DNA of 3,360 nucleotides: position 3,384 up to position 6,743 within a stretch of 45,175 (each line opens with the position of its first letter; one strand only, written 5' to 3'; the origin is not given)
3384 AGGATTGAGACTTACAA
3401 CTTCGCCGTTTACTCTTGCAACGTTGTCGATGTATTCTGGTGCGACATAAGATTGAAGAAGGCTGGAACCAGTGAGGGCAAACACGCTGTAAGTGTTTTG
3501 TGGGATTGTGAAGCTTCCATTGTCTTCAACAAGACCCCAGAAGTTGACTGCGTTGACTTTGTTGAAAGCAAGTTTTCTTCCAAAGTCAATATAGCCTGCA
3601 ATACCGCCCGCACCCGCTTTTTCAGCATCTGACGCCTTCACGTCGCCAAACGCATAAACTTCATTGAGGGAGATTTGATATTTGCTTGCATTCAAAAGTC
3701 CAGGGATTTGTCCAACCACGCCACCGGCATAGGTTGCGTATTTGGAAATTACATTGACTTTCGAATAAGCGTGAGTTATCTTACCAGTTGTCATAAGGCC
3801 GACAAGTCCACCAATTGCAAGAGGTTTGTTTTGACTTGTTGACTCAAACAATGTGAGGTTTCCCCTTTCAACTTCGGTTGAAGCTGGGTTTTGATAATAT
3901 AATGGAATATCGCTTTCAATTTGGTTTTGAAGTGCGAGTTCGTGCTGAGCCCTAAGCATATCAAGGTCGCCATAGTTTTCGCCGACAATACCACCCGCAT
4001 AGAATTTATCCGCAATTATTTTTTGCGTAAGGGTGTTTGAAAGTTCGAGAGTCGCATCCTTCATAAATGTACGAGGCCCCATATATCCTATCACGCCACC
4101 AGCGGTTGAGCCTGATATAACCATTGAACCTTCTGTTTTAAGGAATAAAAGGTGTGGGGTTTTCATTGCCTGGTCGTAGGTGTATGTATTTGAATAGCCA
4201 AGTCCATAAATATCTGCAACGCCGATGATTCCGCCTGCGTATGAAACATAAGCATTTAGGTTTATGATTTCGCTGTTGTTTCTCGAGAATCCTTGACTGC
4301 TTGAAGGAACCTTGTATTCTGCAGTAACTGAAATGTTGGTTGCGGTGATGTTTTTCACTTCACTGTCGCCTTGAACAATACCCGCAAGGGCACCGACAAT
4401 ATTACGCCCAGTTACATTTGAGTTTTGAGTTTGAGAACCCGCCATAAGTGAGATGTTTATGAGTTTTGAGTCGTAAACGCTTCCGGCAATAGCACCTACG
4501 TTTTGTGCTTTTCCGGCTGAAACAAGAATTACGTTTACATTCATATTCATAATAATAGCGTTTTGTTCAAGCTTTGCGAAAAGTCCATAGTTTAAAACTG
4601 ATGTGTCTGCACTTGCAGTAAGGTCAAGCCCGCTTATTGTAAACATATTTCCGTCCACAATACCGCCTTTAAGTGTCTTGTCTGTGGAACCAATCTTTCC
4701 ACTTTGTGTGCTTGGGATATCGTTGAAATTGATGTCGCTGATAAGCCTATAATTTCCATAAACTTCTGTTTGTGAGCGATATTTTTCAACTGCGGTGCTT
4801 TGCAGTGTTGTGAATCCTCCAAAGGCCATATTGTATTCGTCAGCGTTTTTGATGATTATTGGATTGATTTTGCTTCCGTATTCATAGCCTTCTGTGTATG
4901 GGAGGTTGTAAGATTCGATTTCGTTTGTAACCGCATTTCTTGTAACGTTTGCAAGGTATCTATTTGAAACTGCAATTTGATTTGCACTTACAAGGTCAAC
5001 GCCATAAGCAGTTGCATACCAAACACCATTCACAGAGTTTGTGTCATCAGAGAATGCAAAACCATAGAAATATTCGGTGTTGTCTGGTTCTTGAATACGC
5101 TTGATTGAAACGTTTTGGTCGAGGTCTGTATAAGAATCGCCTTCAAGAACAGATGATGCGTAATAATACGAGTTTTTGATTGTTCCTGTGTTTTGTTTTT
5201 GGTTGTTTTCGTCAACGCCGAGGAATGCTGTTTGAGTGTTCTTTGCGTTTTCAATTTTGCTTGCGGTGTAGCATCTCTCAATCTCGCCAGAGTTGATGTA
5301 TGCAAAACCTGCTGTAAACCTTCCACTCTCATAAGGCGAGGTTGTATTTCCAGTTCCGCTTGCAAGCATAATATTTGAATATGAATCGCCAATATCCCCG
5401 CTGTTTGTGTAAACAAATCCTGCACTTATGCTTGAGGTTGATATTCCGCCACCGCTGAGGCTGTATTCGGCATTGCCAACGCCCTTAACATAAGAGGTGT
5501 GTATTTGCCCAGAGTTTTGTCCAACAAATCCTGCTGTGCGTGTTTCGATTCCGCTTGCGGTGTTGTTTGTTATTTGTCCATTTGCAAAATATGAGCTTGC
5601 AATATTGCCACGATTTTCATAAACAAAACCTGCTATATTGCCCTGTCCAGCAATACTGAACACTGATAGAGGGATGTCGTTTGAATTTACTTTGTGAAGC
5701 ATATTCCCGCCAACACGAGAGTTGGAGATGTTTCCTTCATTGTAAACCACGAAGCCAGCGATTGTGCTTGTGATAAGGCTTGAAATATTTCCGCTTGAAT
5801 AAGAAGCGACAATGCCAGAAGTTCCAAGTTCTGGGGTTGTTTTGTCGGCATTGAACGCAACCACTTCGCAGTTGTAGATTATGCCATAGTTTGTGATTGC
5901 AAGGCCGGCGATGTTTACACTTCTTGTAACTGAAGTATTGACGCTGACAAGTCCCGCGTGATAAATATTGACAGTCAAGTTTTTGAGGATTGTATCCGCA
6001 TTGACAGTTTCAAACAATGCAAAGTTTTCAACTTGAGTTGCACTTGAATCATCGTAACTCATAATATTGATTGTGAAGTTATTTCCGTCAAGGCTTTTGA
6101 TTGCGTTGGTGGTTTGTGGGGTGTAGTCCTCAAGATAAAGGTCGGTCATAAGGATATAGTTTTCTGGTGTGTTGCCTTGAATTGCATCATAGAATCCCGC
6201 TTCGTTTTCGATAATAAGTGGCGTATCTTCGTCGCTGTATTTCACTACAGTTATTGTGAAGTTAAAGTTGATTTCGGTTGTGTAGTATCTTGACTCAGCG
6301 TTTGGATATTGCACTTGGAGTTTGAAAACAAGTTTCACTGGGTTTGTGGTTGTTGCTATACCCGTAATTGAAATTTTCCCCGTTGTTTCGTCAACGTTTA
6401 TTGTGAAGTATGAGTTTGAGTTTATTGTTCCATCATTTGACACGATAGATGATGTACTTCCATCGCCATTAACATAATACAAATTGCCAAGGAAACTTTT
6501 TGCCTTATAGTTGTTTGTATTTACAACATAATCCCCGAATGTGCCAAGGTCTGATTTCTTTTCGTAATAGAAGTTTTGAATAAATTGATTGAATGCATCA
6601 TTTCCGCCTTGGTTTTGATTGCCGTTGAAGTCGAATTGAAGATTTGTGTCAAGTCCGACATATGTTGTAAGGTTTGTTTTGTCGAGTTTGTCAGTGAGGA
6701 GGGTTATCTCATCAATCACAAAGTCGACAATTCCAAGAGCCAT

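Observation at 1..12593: Uncalled giant gene: the apparently ORF-free first 12.6 kb is one open reading frame of at least 4197 codons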

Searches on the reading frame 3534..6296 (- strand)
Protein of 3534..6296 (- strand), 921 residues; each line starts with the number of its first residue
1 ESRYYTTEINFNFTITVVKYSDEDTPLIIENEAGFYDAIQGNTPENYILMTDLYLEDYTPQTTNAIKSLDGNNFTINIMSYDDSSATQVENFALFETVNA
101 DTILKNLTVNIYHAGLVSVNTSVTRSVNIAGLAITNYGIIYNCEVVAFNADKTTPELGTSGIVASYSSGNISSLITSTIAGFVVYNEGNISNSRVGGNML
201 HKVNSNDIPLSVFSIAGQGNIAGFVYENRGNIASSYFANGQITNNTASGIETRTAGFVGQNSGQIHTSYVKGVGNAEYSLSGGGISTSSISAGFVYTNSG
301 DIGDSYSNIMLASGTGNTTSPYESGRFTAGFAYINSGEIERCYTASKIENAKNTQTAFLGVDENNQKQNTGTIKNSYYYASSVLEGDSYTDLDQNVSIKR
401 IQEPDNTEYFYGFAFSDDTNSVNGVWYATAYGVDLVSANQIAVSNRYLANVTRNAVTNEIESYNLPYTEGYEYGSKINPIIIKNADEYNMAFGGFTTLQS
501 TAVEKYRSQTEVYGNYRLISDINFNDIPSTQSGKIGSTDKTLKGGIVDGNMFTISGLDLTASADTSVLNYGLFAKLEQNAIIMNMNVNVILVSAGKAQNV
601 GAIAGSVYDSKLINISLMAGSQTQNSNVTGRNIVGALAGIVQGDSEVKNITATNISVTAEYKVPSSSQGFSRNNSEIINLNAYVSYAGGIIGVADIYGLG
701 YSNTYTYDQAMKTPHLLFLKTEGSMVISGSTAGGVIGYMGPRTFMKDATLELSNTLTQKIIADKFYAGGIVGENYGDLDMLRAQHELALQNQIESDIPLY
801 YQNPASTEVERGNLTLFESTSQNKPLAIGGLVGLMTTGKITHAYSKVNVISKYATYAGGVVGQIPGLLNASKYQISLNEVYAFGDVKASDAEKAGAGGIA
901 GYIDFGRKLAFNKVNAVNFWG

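Call 46: search_solved_structures(query=A2, max_evalue=1, show_alignments=2)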
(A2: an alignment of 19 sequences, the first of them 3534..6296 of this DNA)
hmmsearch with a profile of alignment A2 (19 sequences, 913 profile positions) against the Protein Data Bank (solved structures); distinct sequences matched with E-value up to 1: 0.

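Call 48: find_homologous_proteins(query=A2, max_evalue=0.00001)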
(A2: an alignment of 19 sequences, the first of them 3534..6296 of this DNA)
Query A2 (19 sequences) (921 aa, profile of the alignment): 29 proteins with E <= 0.00001 among 8000 candidates.
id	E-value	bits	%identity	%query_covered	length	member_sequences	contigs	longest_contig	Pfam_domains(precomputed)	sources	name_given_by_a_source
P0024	1.4e-216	740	37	97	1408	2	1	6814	-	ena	-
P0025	5.5e-214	731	36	99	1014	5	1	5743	-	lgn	-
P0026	2.1e-213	729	36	99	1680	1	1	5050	-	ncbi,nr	ncbi:MAG: hypothetical protein K2K31_03190, partial [Clostridia bacterium]|nr:hypothetical protein [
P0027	7.6e-211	721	37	97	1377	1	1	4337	-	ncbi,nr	ncbi:MAG: hypothetical protein J5779_00770, partial [Clostridia bacterium]|nr:hypothetical protein [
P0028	2.5e-155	537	37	67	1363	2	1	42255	-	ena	-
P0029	2.2e-123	431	28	93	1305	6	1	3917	-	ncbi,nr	ncbi:MAG: hypothetical protein J6C13_02630, partial [Clostridia bacterium]|nr:hypothetical protein [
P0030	1.1e-112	396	27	84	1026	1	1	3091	-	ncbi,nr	ncbi:MAG: hypothetical protein IJW82_07310, partial [Clostridia bacterium]|nr:hypothetical protein [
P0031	9.9e-84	300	27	99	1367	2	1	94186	-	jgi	-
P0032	2.0e-36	143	24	47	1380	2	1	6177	PF07581.18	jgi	-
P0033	1.3e-32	131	26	37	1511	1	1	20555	PF05342.20,PF03793.25,PF07581.18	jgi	-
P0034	3.9e-26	109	25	36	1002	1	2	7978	PF07581.18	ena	-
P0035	2.1e-25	107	25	31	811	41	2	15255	PF07581.18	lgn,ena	-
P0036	1.3e-22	98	27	32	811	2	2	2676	PF07581.18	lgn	-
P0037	1.6e-19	87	27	28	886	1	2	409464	PF19910.6,PF18998.7,PF07581.18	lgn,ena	-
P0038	2.5e-18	84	25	68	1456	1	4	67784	PF00404.25,PF07523.19,PF07581.18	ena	-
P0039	1.1e-16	78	39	4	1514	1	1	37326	PF05342.20,PF07581.18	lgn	-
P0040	1.8e-11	61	32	17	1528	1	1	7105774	PF05342.20,PF07581.18,PF00395.26,PF02368.25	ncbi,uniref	ncbi:S-layer homology domain-containing protein [Paenibacillaceae bacterium WGS1546]|uniref:S-layer 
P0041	3.4e-11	60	24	30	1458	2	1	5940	PF05342.20,PF07581.18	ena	-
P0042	9.0e-11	59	31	11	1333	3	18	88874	PF00404.25,PF07581.18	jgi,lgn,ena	-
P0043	4.9e-10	56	30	23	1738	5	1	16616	PF04205.20,PF07581.18,PF00395.26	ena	-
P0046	6.9e-8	49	29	12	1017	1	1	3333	PF09479.17,PF18998.7,PF07581.18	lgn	-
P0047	8.6e-8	49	39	8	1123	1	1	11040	PF07581.18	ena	-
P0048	1.3e-7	48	26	17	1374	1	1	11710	PF00404.25,PF07581.18,PF02368.25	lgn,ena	-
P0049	3.7e-7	47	28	17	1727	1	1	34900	PF07581.18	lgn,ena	-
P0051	1.3e-6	45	35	8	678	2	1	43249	PF22352.3,PF00801.27,PF17963.8,PF07581.18,PF18911.7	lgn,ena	-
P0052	1.5e-6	45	30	16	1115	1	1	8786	PF07581.18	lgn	-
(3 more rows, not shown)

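Call 63: predict_structure(alignment_id=A3)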
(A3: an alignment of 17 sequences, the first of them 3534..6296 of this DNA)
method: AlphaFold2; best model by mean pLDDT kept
length: 921 residues; sequences in the alignment: 17
mean_pLDDT: 86.5   pTM: 0.89
mean pLDDT of the five models: 86.5, 86.0, 85.6, 84.4, 83.5
residues with pLDDT >= 90: 531; 70-90: 276; 50-70: 86; < 50: 28
segments of 3 or more residues with pLDDT < 50: 1-4, 315-324, 385-387, 530-533, 676-678
pLDDT, mean of each block of 10 residues (from residue 1): 52 60 87 92 92 94 95 95 80 97 96 91 91 98 95 79 91 90 98 95 90 95 98 96 83 93 97 84 84 96 95 53 63 96 85 76 86 91 59 74 89 90 91 90 91 84 88 91 88 61 79 93 78 70 94 91 77 94 95 90 96 93 80 96 95 94 87 60 92 91 80 92 93 97 95 85 94 96 90 74 58 80 84 94 94 93 79 79 89 88 83 85 55
secondary structure, 60 per line:
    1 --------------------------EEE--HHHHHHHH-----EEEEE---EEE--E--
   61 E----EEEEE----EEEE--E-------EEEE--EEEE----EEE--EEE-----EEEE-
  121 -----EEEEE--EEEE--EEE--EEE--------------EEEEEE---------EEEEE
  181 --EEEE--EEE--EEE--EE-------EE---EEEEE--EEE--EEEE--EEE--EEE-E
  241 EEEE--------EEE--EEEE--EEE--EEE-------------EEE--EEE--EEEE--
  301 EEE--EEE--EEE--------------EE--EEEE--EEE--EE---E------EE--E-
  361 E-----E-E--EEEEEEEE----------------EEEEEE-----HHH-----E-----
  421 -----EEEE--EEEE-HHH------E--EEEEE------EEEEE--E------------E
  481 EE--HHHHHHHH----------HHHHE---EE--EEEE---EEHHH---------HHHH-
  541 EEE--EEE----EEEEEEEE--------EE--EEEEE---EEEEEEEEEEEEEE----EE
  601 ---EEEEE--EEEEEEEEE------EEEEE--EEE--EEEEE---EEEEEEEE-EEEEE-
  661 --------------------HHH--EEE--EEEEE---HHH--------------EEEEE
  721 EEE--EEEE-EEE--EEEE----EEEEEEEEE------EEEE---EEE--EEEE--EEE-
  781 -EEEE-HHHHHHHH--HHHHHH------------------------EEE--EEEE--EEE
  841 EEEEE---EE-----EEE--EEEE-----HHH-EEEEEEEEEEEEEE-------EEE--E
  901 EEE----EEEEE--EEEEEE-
elements in order (helices of 4 or more, strands of 3 or more residues): E27-29 H32-39 E45-49 E53-55 E66-70 E75-78 E89-92 E95-98 E103-105 E108-110 E116-119 E126-130 E133-136 E139-141 E144-146 E161-166 E176-180 E183-186 E189-191 E194-196 E213-217 E220-222 E225-228 E231-233 E236-238 E240-244 E253-255 E258-261 E264-266 E269-271 E285-287 E290-292 E295-298 E301-303 E306-308 E311-313 E332-335 E338-340 E372-379 E396-401 E426-429 E432-435 E449-453 E460-464 E480-482 H485-492 H503-506 E515-518 H536-539 E541-543 E546-548 E553-560 E573-577 E581-594 E604-608 E611-619 E626-630 E633-635 E638-642 E646-653 E655-659 E686-688 E691-695 E716-723 E726-729 E731-733 E736-739 E744-752 E759-762 E766-768 E771-774 E777-779 E782-785 H787-794 H797-802 E827-829 E832-835 E838-845 E856-858 E861-864 E874-887 E895-897 E900-903 E908-912 E915-920
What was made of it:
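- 3534..6263 (-): aa 2111-3020: family core of two GLUG-type right-handed beta-helices, the best conserved part. AlphaFold2: pLDDT 86.5, pTM 0.89 (call 63).
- On GLUG-motif proteins (Pfam PF07581): AlphaFold2 model of aa 2100-3020: pLDDT 86.5, pTM 0.89, with short periodic strands (call 63).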

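Call 67: fold_search(model_id=the predicted structure, library=pdb)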
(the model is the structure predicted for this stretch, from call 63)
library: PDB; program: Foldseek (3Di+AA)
matches with E <= 10: 303; with E <= 0.001: 1
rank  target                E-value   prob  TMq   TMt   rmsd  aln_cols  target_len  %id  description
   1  3n6z                  4.2e-05  1.00  0.20  0.44   8.6       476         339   15  Crystal structure of a putative immunoglobulin A1 protease (BACOVA_03286) from Bacteroides ovatus at 1.30 A resolution (released 2010-07-21)
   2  6xja_P                1.8e-03  1.00  0.18  0.14  14.0       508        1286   12  Streptococcus Pneumoniae IgA1 Protease with IgA1 substrate (released 2021-01-20)
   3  6xjb                  2.2e-03  1.00  0.19  0.14  12.5       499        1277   13  IgA1 Protease (released 2020-12-09)
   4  7uvl_P                2.7e-03  0.97  0.16  0.12  14.6       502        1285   12  IgA1 Protease with IgA1 substrate (released 2022-11-23)
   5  4pex_B                4.5e-03  0.82  0.19  0.27  18.1       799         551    9  Structure of the E502A variant of sacteLam55A from Streptomyces sp. SirexAA-E in complex with glucose (released 2015-03-18)
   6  4pew_B                5.8e-03  0.57  0.16  0.22  19.6       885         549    9  Structure of sacteLam55A from Streptomyces sp. SirexAA-E (released 2015-03-18)
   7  5m5z_A                6.6e-03  0.54  0.19  0.21  20.4       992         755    9  Chaetomium thermophilum beta-1-3-glucanase (released 2017-05-17)
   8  7uvk                  7.6e-03  1.00  0.19  0.14  12.7       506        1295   12  G. haemolysans IgA1 protease (released 2022-11-23)
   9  4pey_A                7.9e-03  0.63  0.17  0.24  18.6       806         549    8  Structure of the E502A variant of sacteLam55A from Streptomyces sp. SirexAA-E in complex with laminaritriose (released 2015-03-18)
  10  4pew_A                1.2e-02  0.44  0.16  0.22  20.9       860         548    8  Structure of sacteLam55A from Streptomyces sp. SirexAA-E (released 2015-03-18)
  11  6k0v_A                1.5e-02  0.66  0.17  0.24  15.5       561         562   10  Catalytic domain of GH87 alpha-1,3-glucanase D1069A in complex with tetrasaccharides (released 2019-12-25)
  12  9ozd_A                1.8e-02  0.44  0.14  0.25  15.7       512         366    7  Crystal structure of the polysaccharide lyase RbmB from Vibrio cholerae bound to Vibrio Polysaccharide (released 2026-03-11)
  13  4urr_B                2.1e-02  0.38  0.13  0.20  16.5       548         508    8  Tailspike protein of Sf6 bacteriophage bound to Shigella flexneri O- antigen octasaccharide fragment (released 2015-07-15)
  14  4pex_A                3.0e-02  0.44  0.18  0.25  19.9       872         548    9  Structure of the E502A variant of sacteLam55A from Streptomyces sp. SirexAA-E in complex with glucose (released 2015-03-18)
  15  8bwk_D                3.8e-02  0.14  0.14  0.17  25.3      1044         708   10  Metagenomic derived PL6 alginate lyase (released 2023-12-20)
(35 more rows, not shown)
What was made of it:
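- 3534..6263 (-): Foldseek top hits: 3N6Z (E 4e-5), then the IgA1 proteases 6XJA, 6XJB and 7UVK (prob 1.00) (call 67).
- On GLUG-motif proteins (Pfam PF07581): Best Foldseek hit is 3N6Z, E 4e-5 (call 67).
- Closest known: GLUG-motif. Same: These are the best Foldseek hits for the core (call 67).
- After the IgA1-protease-type helices, Foldseek lists GH55, GH87, PL6, fucoidan lyase, RbmB and phage tailspike depolymerases (call 67). Those fold hits are weak (E 4.5e-3 to 0.3, TM 0.1-0.27), as expected for any right-handed beta-helix (call 67). Fold matches with probability 1.00 to S. pneumoniae and G. haemolysans IgA1 proteases (call 67).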

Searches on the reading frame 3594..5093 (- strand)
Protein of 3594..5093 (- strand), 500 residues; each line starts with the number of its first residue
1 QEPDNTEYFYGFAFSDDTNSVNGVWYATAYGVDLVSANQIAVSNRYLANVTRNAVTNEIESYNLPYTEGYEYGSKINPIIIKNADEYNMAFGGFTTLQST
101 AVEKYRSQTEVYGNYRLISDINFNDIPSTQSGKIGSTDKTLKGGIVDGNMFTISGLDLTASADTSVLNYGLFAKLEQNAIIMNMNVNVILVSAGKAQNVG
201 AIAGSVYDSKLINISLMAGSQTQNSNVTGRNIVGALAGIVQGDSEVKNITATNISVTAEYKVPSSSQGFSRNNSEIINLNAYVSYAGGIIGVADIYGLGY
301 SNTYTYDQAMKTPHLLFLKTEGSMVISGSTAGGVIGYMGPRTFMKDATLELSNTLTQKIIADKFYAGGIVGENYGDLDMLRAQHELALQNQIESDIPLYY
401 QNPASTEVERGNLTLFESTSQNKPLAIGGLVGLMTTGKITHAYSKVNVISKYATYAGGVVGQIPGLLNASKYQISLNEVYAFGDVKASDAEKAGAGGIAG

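Call 7: search_protein_families(library=pfam, proteins=[window:3594-5093:-], max_evalue=1)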
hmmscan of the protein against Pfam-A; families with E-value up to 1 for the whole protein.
window:3594-5093:- (500 aa): 2 families
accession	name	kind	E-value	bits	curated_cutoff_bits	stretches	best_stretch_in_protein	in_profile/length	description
PF07581.17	Glug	-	0.00023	21.8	20.5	2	231-257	3-28/28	The GLUG motif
PF18359.7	Tudor_5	-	0.082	13.2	31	0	449-474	8-39/53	Histone methyltransferase Tudor domain 1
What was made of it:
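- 3534..6263 (-): Pfam GLUG in the slice aa 2501-3000 (call 7).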

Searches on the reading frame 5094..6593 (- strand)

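Call 7: search_protein_families(library=pfam, proteins=[window:5094-6593:-], max_evalue=1)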
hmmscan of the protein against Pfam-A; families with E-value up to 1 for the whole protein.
window:5094-6593:- (500 aa): 1 family
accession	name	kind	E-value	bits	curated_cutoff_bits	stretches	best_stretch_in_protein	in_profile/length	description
PF24665.1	DUF7652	-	0.44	11.3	27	0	105-178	3-68/105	Domain of unknown function (DUF7652)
